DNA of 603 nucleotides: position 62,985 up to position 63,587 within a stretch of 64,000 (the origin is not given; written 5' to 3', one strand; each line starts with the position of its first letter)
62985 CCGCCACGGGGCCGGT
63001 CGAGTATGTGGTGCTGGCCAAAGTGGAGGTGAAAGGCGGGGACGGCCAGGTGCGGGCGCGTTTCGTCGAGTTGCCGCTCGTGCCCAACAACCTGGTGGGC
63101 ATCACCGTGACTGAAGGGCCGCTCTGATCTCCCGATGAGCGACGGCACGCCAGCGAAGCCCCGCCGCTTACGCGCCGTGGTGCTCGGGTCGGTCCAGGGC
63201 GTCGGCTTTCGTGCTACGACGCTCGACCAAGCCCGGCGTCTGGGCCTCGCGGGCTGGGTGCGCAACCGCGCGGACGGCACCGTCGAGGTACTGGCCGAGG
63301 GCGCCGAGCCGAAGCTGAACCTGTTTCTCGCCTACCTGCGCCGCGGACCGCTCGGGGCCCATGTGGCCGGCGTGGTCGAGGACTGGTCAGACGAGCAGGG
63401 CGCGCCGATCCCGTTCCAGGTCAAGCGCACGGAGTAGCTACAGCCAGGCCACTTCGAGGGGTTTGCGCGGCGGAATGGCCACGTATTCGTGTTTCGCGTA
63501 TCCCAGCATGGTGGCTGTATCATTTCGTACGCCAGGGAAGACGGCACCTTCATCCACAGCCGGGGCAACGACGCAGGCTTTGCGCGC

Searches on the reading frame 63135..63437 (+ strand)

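Call 7: search_protein_families(library=pfam, proteins=[window:63135-63437:+], max_evalue=0.01)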
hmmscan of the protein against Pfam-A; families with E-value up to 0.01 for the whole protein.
window:63135-63437:+ (100 aa): 1 family
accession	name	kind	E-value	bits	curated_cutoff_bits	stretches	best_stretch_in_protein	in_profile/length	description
PF00708.24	Acylphosphatase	-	4.2e-23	81.9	22.5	1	13-89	2-78/85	Acylphosphatase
